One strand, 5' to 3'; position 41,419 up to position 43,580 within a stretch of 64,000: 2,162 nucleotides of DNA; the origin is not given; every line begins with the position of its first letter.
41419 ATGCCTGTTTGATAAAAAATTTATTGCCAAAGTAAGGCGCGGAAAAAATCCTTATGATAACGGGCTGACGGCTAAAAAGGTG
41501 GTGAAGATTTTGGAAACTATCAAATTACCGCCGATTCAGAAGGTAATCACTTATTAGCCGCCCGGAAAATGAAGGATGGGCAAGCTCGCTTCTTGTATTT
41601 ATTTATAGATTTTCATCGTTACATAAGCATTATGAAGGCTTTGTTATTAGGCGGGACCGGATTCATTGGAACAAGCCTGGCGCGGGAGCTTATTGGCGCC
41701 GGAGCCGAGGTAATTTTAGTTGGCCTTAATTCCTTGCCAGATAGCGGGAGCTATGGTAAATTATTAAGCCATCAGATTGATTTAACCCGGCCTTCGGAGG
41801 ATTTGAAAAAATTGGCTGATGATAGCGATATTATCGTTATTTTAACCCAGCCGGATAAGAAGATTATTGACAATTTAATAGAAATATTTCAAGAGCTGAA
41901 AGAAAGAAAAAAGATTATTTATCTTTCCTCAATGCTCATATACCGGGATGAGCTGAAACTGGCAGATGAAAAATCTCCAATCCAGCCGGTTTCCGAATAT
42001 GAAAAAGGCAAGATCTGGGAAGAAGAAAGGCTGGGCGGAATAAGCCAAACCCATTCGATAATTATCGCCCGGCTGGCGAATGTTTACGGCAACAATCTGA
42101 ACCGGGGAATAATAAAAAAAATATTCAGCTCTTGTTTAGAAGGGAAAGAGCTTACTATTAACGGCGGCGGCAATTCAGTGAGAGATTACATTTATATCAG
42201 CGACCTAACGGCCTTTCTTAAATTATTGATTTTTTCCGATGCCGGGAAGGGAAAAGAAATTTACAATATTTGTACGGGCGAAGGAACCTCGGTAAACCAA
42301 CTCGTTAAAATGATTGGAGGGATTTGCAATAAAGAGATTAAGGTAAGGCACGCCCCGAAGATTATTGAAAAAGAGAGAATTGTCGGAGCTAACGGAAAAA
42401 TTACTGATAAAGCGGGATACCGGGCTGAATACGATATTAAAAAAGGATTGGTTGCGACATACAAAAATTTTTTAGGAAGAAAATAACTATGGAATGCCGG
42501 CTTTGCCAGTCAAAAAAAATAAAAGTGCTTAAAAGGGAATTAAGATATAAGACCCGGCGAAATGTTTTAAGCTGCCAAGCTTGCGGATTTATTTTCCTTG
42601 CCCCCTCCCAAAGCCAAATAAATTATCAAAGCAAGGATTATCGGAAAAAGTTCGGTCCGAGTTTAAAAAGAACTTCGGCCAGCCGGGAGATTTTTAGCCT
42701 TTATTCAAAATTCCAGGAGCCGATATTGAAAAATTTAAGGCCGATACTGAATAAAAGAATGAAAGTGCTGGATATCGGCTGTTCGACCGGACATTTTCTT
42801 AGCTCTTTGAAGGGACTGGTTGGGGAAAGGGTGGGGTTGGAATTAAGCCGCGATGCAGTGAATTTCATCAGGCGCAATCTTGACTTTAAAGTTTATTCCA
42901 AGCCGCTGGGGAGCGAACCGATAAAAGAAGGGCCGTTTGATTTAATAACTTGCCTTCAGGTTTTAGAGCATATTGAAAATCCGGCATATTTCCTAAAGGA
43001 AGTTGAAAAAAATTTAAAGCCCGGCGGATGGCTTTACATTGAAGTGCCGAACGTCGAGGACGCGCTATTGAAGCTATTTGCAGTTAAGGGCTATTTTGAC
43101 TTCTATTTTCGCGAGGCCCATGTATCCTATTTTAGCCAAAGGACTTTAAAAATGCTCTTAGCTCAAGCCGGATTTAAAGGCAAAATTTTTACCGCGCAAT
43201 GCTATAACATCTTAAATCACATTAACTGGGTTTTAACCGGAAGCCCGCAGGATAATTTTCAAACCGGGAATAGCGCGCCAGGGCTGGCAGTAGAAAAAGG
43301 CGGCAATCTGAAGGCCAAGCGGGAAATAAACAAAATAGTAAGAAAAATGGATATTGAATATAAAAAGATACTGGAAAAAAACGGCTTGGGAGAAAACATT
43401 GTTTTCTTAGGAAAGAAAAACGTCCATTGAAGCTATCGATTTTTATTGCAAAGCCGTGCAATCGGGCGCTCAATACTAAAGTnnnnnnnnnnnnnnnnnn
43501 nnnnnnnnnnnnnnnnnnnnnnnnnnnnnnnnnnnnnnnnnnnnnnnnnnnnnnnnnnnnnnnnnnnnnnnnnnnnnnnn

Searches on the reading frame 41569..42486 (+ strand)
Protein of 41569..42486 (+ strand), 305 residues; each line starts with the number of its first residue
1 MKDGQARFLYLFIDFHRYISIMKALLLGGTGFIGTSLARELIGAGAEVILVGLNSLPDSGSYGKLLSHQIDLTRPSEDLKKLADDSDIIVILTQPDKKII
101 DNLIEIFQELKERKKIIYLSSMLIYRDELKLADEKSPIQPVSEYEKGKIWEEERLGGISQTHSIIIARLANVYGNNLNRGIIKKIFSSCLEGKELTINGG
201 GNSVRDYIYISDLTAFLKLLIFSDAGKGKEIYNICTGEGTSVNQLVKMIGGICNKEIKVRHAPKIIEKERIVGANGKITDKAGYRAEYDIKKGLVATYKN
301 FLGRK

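Call 7: search_protein_families(library=ncbifam, proteins=[window:41569-42486:+], max_evalue=1e-8)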
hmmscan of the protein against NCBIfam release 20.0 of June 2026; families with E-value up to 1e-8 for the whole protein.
window:41569-42486:+ (305 aa): 7 families
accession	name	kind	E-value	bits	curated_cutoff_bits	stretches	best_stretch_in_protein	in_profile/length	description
TIGR01179.1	galE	equivalog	2.8e-21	75.7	262.3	1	102-289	103-312/332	UDP-glucose 4-epimerase GalE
TIGR01181.1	dTDP_gluc_dehyt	equivalog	2.3e-17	63.1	365.1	1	103-301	107-311/321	dTDP-glucose 4,6-dehydratase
TIGR04180.1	EDH_00030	hypoth_equivalog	1.7e-13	50.3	475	1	114-288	114-296/297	NAD-dependent 4,6-dehydratase LegB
NF007490.0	PRK10084.1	subfamily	2e-11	43.5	649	0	127-255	150-276/361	dTDP-glucose 4,6-dehydratase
TIGR02197.1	heptose_epim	equivalog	1.3e-10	40.9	274.6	1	26-266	3-275/316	ADP-glyceromanno-heptose 6-epimerase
NF007956.0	PRK10675.1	subfamily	4e-09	36.1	394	0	200-264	226-291/338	UDP-glucose 4-epimerase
NF007582.0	PRK10217.1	equivalog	5.6e-09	35.5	698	0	134-254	150-271/355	dTDP-glucose 4,6-dehydratase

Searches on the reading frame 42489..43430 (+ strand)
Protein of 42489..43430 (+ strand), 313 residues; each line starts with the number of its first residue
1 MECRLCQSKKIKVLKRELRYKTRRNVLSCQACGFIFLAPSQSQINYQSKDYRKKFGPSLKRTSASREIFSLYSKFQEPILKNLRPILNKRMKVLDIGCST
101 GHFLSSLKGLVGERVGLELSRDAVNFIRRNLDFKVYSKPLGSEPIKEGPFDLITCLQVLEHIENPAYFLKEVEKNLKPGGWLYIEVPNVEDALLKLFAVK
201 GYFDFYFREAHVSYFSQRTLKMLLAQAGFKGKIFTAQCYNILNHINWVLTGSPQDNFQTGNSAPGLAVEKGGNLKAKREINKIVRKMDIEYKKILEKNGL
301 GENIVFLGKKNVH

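Call 7: search_protein_families(library=ncbifam, proteins=[window:42489-43430:+], max_evalue=1e-8)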
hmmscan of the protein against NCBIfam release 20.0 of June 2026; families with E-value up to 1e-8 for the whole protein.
window:42489-43430:+ (313 aa): 2 families
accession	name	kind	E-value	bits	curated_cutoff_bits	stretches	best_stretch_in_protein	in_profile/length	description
TIGR01983.1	UbiG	equivalog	3.2e-11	43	102.95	1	89-242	49-213/228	bifunctional 2-polyprenyl-6-hydroxyphenol methylase/3-demethylubiquinol 3-O-methyltransferase UbiG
NF045667.1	MTase_DVU1556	equivalog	3.1e-09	36.6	155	1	88-185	21-120/213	DVU_1556 family methyltransferase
